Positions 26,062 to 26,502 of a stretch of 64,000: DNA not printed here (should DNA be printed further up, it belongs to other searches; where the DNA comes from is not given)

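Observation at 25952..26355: Strong promoter plus a 230-nt repeat-built structured leader in front of an unannotated 47-aa zinc-ribbon gene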

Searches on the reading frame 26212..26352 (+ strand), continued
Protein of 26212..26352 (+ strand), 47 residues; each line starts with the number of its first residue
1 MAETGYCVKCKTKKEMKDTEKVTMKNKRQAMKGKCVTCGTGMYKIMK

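Call 54: fold_search(model_id=the predicted structure, library=pdb)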
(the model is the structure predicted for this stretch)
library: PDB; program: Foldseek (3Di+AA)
matches with E <= 10: 210; with E <= 0.001: 0
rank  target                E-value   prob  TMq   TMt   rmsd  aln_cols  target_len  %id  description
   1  4v8p_AC               3.4e-01  0.96  0.60  0.32   4.6        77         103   18  T.thermophila 60S ribosomal subunit in complex with initiation factor 6. (released 2014-07-09)
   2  9v1i_lq               3.8e-01  0.97  0.62  0.36   5.9        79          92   13  Cryo- EM structure of ribosomal large subunit (LSU) from Entamoeba histolytica at 2.8 angstrom resolution (released 2025-10-08)
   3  7qca_LOO              4.2e-01  0.87  0.55  0.30  12.4        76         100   17  Spraguea lophii ribosome (released 2022-11-30)
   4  7qep_P2               5.0e-01  0.87  0.56  0.32   4.8        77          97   16  Cryo-EM structure of the ribosome from Encephalitozoon cuniculi (released 2022-02-09)
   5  5wxk_B                7.5e-01  0.35  0.38  0.32   4.8        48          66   19  EarP bound with domain I of EF-P (released 2018-02-28)
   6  7pwg_o                9.5e-01  0.87  0.64  0.36   6.0        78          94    9  Cryo-EM structure of large subunit of Giardia lamblia ribosome at 2.7 A resolution (released 2022-04-20)
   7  6zu5_LOO              1.0e+00  0.92  0.67  0.39   4.0        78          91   14  Structure of the Paranosema locustae ribosome in complex with Lso2 (released 2020-11-04)
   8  6j7m_N                1.1e+00  0.28  0.37  0.16   4.6        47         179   13  Complex structure of the Pseudomonas aeruginosa rhamnosyltransferase EarP with the acceptor elongation factor EF-P (released 2019-05-15)
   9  9e6q_Ah               1.1e+00  0.66  0.55  0.32  10.9        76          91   13  Cryo-EM structure of the Pyrobaculum calidifontis 50S ribosomal subunit in complex with Dri (released 2024-11-20)
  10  6k0a_G                1.1e+00  0.44  0.44  0.22   4.2        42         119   19  cryo-EM structure of an archaeal Ribonuclease P (released 2019-06-19)
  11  4v6w_Co               1.3e+00  0.89  0.67  0.34   4.8        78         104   14  Structure of the D. melanogaster 80S ribosome (released 2014-07-09)
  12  8ip8_WA               1.3e+00  0.75  0.62  0.34   5.9        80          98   12  Wheat 80S ribosome stalled on AUG-Stop boron dependently (released 2024-02-21)
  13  5ndw_q2               1.3e+00  0.75  0.61  0.32   5.9        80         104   12  Crystal structure of aminoglycoside TC007 bound to the yeast 80S ribosome (released 2017-12-13)
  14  9g30_AP               1.4e+00  0.75  0.62  0.32   5.9        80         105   12  The structure of the Candida albicans ribosome with tRNA-fMet, mRNA, and compounds (GEN and MFQ) shows strong density (released 2025-04-23)
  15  8qhu_p                1.4e+00  0.69  0.60  0.33   6.0        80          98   11  CRYO-EM STRUCTURE OF LEISHMANIA MAJOR 80S RIBOSOME : LM32Cs1C1 snoRNA overexpression (released 2025-02-12)
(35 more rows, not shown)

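Call 71: search_protein_families(library=phrogs, proteins=[window:26212-26352:+], max_evalue=1)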
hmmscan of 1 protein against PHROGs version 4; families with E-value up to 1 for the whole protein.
seq(47 aa): 1 family
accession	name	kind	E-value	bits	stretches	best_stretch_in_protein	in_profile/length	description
phrog_10675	-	unknown function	0.095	13.9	1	4-45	5-44/98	-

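Call 72: search_protein_families(library=padloc, proteins=[window:26212-26352:+], max_evalue=1)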
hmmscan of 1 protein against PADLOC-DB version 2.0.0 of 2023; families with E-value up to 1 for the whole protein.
seq(47 aa): 2 families
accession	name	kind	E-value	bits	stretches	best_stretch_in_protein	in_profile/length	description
PDLC04549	PDC-M26B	-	0.029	10.2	1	3-40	760-797/845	-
PDLC01645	Cas8b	-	0.41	9.1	0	31-46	4-16/62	CAS-I-B; effector_LS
